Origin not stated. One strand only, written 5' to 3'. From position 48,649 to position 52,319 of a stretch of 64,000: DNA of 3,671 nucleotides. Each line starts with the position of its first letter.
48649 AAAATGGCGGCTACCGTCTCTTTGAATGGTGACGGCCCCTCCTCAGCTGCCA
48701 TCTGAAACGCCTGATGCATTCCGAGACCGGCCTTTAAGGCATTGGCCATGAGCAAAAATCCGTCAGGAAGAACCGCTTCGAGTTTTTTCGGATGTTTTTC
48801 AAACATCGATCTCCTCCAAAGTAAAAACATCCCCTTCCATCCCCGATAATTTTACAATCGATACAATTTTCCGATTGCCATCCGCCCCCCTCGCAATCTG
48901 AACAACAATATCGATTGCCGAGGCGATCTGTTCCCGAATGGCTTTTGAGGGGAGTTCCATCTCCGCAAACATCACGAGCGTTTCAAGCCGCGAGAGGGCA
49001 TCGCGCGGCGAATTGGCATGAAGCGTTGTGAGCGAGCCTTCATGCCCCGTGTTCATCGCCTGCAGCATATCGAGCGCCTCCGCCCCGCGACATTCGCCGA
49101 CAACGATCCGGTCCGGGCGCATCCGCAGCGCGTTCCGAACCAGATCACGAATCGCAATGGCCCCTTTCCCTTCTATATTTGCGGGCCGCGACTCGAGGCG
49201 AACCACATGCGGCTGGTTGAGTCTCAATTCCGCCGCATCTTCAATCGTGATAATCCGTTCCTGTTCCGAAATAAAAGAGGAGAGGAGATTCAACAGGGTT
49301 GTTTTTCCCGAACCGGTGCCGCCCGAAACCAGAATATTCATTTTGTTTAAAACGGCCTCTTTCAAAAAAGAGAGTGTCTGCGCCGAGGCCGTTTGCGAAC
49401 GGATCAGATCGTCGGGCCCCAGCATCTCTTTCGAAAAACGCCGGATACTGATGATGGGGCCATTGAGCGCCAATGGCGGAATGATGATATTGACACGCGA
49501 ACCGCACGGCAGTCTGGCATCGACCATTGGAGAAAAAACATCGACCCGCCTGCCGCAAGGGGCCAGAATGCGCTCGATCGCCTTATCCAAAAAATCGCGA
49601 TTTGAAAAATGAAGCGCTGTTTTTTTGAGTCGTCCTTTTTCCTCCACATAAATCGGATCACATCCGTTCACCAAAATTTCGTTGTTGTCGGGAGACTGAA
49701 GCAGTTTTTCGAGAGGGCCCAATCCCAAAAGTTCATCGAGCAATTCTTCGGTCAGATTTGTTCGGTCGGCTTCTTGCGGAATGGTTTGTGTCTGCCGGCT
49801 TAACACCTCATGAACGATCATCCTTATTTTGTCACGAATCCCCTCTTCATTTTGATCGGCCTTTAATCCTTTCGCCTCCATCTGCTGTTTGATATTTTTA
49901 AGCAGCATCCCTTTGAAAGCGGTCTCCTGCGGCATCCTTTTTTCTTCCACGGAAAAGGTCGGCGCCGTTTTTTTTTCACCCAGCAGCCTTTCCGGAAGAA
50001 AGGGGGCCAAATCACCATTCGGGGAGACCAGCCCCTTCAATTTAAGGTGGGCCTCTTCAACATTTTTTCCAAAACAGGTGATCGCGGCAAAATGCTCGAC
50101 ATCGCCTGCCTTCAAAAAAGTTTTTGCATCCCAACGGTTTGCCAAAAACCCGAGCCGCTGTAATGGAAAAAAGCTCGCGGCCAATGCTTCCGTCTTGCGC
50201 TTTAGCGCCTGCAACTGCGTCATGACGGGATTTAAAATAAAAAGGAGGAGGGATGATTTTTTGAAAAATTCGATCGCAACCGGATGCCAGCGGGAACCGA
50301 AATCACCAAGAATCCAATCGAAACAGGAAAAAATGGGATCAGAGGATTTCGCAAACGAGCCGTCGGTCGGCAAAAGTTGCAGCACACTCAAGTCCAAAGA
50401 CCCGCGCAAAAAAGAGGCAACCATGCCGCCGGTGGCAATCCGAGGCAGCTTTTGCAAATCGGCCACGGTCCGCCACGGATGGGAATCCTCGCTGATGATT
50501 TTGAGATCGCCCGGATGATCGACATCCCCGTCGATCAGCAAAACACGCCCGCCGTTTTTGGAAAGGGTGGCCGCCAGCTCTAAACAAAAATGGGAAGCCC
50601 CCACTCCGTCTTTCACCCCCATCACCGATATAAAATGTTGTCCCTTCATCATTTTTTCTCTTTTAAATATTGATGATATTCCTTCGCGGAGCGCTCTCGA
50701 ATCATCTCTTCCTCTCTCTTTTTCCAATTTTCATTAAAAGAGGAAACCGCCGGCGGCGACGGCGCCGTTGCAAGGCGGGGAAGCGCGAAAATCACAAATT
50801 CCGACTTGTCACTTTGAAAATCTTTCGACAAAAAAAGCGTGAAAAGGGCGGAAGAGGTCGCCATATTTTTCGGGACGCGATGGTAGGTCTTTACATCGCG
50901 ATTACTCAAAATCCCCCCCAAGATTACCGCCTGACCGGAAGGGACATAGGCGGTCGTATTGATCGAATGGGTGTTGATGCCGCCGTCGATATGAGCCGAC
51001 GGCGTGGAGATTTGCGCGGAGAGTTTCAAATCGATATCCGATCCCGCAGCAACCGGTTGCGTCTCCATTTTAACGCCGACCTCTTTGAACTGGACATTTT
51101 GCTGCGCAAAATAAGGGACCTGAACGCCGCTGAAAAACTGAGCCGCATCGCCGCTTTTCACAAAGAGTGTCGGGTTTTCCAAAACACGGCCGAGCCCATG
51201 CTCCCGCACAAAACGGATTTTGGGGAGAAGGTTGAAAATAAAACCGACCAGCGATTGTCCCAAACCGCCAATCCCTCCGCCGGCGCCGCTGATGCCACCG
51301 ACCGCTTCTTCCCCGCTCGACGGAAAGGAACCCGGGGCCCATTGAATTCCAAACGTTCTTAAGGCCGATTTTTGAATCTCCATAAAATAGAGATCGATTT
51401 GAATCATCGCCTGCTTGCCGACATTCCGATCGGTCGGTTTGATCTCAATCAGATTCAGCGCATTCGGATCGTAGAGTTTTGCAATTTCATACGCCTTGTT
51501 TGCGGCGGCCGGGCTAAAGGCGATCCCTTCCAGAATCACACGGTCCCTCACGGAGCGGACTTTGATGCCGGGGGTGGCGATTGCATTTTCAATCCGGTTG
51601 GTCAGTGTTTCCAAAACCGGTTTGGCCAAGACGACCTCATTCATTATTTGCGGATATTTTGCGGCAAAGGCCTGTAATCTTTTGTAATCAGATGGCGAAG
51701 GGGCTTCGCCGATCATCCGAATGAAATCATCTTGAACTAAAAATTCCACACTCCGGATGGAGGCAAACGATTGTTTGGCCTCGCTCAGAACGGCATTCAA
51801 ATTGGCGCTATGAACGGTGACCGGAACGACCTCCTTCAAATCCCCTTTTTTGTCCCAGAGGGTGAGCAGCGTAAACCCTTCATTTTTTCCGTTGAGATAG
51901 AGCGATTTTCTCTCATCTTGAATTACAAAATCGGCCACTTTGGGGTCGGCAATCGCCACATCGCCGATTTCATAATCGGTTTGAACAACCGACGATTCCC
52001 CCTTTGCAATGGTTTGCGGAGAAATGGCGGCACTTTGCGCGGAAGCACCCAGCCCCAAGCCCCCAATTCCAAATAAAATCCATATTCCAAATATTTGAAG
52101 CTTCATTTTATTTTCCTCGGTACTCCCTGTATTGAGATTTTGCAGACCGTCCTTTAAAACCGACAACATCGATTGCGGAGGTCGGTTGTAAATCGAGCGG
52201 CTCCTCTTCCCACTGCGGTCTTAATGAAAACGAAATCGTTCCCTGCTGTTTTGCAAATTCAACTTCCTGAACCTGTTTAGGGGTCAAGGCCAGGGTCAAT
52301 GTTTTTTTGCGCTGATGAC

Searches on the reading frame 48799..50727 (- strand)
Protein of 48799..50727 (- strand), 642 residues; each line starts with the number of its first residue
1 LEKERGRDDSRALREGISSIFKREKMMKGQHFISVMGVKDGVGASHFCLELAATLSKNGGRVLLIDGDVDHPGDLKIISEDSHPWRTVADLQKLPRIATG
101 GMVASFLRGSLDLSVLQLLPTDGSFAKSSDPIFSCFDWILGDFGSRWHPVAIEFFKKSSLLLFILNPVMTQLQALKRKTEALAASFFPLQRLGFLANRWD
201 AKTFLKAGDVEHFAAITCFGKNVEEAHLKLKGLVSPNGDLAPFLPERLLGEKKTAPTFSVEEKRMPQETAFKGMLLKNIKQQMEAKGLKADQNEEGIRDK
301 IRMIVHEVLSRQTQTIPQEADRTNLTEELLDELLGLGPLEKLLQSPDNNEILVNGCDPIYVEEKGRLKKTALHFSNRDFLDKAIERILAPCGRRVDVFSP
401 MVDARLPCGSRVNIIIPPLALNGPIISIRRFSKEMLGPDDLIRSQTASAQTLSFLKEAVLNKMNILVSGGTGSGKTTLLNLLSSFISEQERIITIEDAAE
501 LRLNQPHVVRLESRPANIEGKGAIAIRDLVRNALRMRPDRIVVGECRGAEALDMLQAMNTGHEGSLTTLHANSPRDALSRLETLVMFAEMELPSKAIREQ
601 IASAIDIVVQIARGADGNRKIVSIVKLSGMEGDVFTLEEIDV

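Call 61: search_protein_families(library=ncbifam, proteins=[window:48799-50727:-], max_evalue=1e-10)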
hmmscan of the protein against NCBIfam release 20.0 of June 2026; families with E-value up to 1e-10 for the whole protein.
window:48799-50727:- (642 aa): 16 families
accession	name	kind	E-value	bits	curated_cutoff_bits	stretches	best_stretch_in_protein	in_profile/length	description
TIGR03819.1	heli_sec_ATPase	hypoth_equivalog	2.6e-100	335.9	373.15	1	303-624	19-338/340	TadA family conjugal transfer-associated ATPase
TIGR02788.1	VirB11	equivalog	1.4e-65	221.3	249.95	1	446-623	128-305/308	P-type DNA transfer ATPase VirB11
NF010475.0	PRK13900.1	equivalog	7.7e-62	209.3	389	1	449-625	147-323/333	type IV secretion system ATPase VirB11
TIGR02782.1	TrbB_P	equivalog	1e-60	205.6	304.55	1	341-632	16-298/303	P-type conjugative transfer ATPase TrbB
NF058587.1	archaellum_moto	equivalog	1.8e-53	182.1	550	1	262-583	82-395/527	archaellum flagellar ATPase motor FlaI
NF010469.0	PRK13894.1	subfamily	8.5e-52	176.5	508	1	339-635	27-315/320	conjugal transfer ATPase TrbB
NF010407.0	PRK13833.1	subfamily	4.2e-44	151.3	499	1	347-635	30-308/323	conjugal transfer protein TrbB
NF010425.0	PRK13851.1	equivalog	9.8e-40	136.5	461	1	444-611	144-312/344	type IV secretion system protein VirB11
NF053672.1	bindosome_BasE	exception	4.8e-35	121.3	1000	1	380-631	187-434/512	bindosome assembly system ATPase subunit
NF041000.1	ATPase_ComGA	equivalog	1.7e-19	69.9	300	1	449-586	114-247/267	competence type IV pilus ATPase ComGA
TIGR02525.1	plasmid_TraJ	equivalog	3.3e-18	65.8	368.3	1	460-622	146-308/372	plasmid transfer ATPase TraJ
TIGR01420.1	pilT_fam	subfamily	1e-16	61.1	319.1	1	464-609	124-263/343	PilT/PilU family type 4a pilus ATPase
NF007755.0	PRK10436.1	equivalog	4.3e-15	55.3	617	1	458-586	215-337/465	type II secretion system protein GspE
TIGR02533.1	type_II_gspE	equivalog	1.5e-14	53.5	630.25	1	454-583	234-358/486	type II secretion system ATPase GspE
NF053534.1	T4PilAsmATPsTfpB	equivalog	4.2e-13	48.6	850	1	464-584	338-452/584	type IV pilus assembly ATPase TfpB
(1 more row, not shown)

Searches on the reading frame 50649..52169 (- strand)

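Call 61: search_protein_families(library=ncbifam, proteins=[window:50649-52169:-], max_evalue=1e-10)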
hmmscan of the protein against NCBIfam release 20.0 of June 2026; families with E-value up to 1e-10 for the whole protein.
window:50649-52169:- (506 aa): 2 families
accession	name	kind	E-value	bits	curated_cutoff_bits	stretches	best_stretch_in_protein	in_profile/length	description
TIGR02517.1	type_II_gspD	equivalog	1.3e-13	50.3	351.35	1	294-465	397-588/600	type II secretion system secretin GspD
TIGR02515.1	IV_pilus_PilQ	subfamily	2e-13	50.1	284.35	1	319-466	266-426/428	type IV pilus secretin PilQ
